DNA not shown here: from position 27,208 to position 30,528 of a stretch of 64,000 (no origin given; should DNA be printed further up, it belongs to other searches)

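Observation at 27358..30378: Tandem-duplicated, single-chain PilB/GspE secretion ATPase (1006 aa) with no other pilus or secretion genes nearby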

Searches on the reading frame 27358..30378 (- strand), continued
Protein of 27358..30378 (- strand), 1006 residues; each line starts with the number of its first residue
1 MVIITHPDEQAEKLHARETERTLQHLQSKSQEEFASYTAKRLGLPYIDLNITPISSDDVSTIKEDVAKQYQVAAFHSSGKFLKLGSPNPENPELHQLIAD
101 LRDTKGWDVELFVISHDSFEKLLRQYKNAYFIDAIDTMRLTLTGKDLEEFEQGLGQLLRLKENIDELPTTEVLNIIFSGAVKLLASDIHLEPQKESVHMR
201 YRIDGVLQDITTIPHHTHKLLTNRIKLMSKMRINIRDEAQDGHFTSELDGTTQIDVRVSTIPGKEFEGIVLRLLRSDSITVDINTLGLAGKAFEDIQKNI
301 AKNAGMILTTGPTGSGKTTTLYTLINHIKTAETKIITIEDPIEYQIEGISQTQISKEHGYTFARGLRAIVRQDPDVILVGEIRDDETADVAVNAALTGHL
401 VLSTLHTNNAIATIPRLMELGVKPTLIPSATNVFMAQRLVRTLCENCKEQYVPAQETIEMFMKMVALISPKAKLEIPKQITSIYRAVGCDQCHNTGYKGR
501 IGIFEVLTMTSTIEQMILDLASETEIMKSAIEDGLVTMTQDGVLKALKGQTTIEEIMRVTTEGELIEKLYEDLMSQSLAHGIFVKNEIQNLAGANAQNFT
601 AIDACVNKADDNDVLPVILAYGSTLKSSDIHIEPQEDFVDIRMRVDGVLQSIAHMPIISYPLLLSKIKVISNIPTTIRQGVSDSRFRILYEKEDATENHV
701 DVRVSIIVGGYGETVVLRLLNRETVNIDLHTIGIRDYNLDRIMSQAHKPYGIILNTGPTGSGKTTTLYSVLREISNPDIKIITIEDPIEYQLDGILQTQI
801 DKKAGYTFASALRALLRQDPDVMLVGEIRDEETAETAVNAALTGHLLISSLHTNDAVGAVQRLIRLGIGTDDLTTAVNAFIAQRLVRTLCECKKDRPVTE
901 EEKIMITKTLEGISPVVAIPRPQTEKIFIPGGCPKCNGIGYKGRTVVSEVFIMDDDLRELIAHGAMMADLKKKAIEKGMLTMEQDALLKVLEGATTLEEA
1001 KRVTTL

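Call 17: find_encoding_contigs(protein=P0008, flank=10000, max_places=2)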
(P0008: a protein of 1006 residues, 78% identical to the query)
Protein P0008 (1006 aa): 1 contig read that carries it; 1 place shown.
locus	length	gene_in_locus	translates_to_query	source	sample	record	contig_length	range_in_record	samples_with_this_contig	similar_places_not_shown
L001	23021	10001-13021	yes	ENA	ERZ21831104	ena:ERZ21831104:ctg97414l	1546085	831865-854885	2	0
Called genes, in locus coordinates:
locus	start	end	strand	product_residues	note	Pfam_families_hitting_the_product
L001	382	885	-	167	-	PF13302:Acetyltransf_3, PF13420:Acetyltransf_4 (weak), PF00583:Acetyltransf_1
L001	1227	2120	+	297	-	PF00274:Glycolytic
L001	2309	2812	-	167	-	PF12385:Peptidase_C70 (weak), PF13529:Peptidase_C39_2, PF03412:Peptidase_C39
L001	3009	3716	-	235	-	PF13489:Methyltransf_23 (weak), PF08241:Methyltransf_11 (weak), PF13649:Methyltransf_25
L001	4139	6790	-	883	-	PF02739:5_3_exonuc_N, PF01367:5_3_exonuc, PF01612:DNA_pol_A_exo1 (weak), PF22619:DNA_polI_exo1, PF00476:DNA_pol_A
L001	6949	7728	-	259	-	PF00160:Pro_isomerase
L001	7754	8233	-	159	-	PF02367:TsaE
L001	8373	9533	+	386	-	PF01368:DHH (faint)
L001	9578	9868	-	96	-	-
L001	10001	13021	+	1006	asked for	PF05157:MshEN, PF12775:AAA_7 (faint), PF00437:T2SSE, PF13245:AAA_19 (faint), PF25199:nSTAND_NTPase5 (faint), PF00005:ABC_tran (faint), PF02492:cobW (faint), PF00437:T2SSE, +7 more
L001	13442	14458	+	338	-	PF13173:AAA_14 (faint), PF05496:RuvB_N, PF01078:Mg_chelatase (faint), PF13191:AAA_16 (faint), PF00004:AAA, PF07728:AAA_5, PF17864:AAA_lid_4, PF05491:WHD_RuvB, +1 more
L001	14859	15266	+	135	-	PF03703:bPH_2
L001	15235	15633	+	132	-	-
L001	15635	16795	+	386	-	PF07690:MFS_1, PF12832:MFS_1_like (weak)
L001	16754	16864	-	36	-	-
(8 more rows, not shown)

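Call 18: find_encoding_contigs(protein=P0088, flank=10000, max_places=2)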
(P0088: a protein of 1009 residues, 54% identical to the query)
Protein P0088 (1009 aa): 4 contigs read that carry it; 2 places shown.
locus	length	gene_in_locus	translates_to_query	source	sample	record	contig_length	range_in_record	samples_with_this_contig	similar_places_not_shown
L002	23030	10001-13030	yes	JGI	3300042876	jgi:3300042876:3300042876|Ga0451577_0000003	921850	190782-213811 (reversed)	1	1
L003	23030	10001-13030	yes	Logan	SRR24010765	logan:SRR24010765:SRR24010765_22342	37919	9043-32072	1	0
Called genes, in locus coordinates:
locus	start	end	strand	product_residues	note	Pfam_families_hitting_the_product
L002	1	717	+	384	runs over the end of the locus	PF00712:DNA_pol3_beta, PF02767:DNA_pol3_beta_2, PF02768:DNA_pol3_beta_3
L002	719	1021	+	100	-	PF05258:DciA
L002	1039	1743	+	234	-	PF00160:Pro_isomerase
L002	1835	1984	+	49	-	-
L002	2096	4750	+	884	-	PF02739:5_3_exonuc_N, PF01367:5_3_exonuc, PF01612:DNA_pol_A_exo1 (weak), PF22619:DNA_polI_exo1, PF00476:DNA_pol_A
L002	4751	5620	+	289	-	PF01149:Fapy_DNA_glyco, PF06831:H2TH, PF06827:zf-FPG_IleRS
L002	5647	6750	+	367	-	PF11258:DUF3048, PF17479:DUF3048_C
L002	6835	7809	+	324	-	PF21694:DNA_pol3_delta_C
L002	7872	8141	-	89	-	PF01649:Ribosomal_S20p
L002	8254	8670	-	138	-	PF02367:TsaE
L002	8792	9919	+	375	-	PF01368:DHH (weak)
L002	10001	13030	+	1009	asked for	PF03205:MobB (faint), PF05157:MshEN, PF00437:T2SSE, PF00004:AAA (faint), PF02492:cobW (faint), PF04851:ResIII (faint), PF05872:HerA_C (faint), PF00437:T2SSE, +9 more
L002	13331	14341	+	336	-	PF06068:TIP49 (faint), PF05496:RuvB_N, PF00004:AAA, PF07728:AAA_5, PF13173:AAA_14 (weak), PF17864:AAA_lid_4, PF05491:WHD_RuvB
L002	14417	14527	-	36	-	-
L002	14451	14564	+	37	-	-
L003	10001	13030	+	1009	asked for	PF03205:MobB (faint), PF05157:MshEN, PF00437:T2SSE, PF00004:AAA (faint), PF02492:cobW (faint), PF04851:ResIII (faint), PF05872:HerA_C (faint), PF00437:T2SSE, +9 more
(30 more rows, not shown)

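Call 19: find_encoding_contigs(protein=P0019, flank=10000, max_places=2)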
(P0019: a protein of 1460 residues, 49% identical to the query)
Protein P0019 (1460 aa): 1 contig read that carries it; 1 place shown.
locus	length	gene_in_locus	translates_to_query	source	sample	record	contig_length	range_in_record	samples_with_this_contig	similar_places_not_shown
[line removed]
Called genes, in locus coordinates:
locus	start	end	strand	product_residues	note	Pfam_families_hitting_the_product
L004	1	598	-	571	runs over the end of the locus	PF09972:DUF2207, PF20990:DUF2207_C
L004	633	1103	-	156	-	PF02681:DUF212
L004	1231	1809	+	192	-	PF04011:LemA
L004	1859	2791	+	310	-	PF01435:Peptidase_M48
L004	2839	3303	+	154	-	-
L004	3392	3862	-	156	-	-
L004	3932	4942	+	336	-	PF06068:TIP49 (faint), PF05496:RuvB_N, PF01078:Mg_chelatase (faint), PF13191:AAA_16 (faint), PF00004:AAA, PF07728:AAA_5, PF17864:AAA_lid_4, PF05491:WHD_RuvB, +1 more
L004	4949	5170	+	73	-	-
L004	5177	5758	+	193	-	PF03703:bPH_2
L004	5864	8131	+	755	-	PF00932:LTD, PF18911:PKD_4, PF00801:PKD, PF00932:LTD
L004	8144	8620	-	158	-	PF02367:TsaE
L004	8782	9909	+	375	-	PF01368:DHH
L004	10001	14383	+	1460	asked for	PF01935:DUF87 (faint), PF05157:MshEN (weak), PF03215:Rad17 (faint), PF14532:Sigma54_activ_2 (faint), PF16796:Microtub_bd (faint), PF00437:T2SSE, PF00004:AAA (faint), PF00437:T2SSE, +23 more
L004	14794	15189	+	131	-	PF09685:MamF_MmsF (weak)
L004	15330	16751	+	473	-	PF00224:PK, PF03328:HpcH_HpaI (weak), PF02887:PK_C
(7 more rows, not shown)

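Call 21: search_solved_structures(query=window:27358-30378:-, max_evalue=1e-20, show_alignments=2)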
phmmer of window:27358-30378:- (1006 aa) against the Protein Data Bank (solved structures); distinct sequences matched with E-value up to 1e-20: 21.
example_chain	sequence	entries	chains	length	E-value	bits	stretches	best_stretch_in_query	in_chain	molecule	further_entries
6olj_C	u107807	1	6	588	1.8e-108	367.3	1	30-561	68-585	Type IV pilus biogenesis ATPase PilB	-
5tsg_B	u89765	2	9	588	4e-108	366.1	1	30-561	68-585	Type IV pilus biogenesis ATPase PilB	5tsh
5zfr_A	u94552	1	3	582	1.1e-107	364.7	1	31-561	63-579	Type IV pilus biogenesis ATPase PilB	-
3jc8_Ba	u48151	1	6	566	6.1e-100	339.1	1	31-560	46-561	Type IV-A pilus assembly ATPase PilB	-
4pht_A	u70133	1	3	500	7.3e-100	338.8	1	113-562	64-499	General secretory pathway protein E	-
4ksr_A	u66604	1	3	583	5.5e-98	332.6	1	155-566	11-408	Type II secretion system protein E, Hemolysin-coregulated protein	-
4kss_A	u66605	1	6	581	2.7e-97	330.3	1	155-563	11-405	Type II secretion system protein E, hemolysin-coregulated protein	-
1p9r_A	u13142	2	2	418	2.8e-96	326.9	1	152-559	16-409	General secretion pathway protein E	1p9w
6f8l_G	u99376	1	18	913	2.9e-93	317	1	20-563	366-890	Type IV pilus assembly protein PilF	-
6ejf_A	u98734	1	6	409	4.4e-90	306.4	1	184-563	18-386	Type IV pilus assembly protein PilF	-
5oiu_A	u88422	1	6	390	6.1e-90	306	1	176-561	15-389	Type IV pilus assembly protein PilF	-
5it5_F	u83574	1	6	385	1e-89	305.2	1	184-561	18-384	ATP binding motif-containing protein PilF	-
2ewv_A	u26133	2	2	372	3.4e-34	121.5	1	161-420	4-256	twitching motility protein PilT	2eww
2gsz_A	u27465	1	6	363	1.4e-33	119.4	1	172-420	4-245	twitching motility protein PilT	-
5fl3_A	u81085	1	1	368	2.2e-33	118.8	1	178-420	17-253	PILI RETRACTION PROTEIN PILT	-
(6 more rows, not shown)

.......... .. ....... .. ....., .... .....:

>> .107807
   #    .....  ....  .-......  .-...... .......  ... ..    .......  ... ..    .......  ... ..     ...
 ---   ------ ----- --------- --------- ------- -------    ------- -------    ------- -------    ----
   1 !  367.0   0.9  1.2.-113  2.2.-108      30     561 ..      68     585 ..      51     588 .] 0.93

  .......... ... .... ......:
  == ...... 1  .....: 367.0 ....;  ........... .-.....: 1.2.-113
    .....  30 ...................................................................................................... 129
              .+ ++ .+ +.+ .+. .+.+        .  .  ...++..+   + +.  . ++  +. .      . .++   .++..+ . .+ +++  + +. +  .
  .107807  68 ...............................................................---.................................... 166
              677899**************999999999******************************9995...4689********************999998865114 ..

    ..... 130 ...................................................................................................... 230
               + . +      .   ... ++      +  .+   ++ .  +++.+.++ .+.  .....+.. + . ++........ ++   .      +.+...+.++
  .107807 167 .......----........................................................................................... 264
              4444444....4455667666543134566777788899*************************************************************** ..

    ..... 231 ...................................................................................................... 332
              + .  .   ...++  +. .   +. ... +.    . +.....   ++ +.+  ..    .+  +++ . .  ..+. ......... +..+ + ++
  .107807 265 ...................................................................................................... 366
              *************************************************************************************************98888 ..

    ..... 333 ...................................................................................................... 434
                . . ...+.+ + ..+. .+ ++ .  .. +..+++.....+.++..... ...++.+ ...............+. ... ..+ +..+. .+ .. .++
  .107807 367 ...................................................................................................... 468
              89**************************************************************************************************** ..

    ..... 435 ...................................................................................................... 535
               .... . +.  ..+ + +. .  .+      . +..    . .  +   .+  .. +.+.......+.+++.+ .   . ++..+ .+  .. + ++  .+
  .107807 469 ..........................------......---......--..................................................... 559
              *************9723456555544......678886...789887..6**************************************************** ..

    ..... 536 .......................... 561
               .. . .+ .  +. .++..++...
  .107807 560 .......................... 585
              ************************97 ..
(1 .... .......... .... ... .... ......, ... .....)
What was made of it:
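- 30001..30255 (-): N1 domain (MshEN/T2SSE_N fold), residues 42-126, present once only. Aligns to the N-terminal region of G. metallireducens PilB (call 21).
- Closest known: Thermus thermophilus PilF. Same: A PilB-clade ATPase enlarged by internal repetition of domains (about 900 aa); listed among the hits in call 21.
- The best solved relatives are PilB of Geobacter (5TSG/6OLJ, E = 1e-108) and GspE (call 21).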
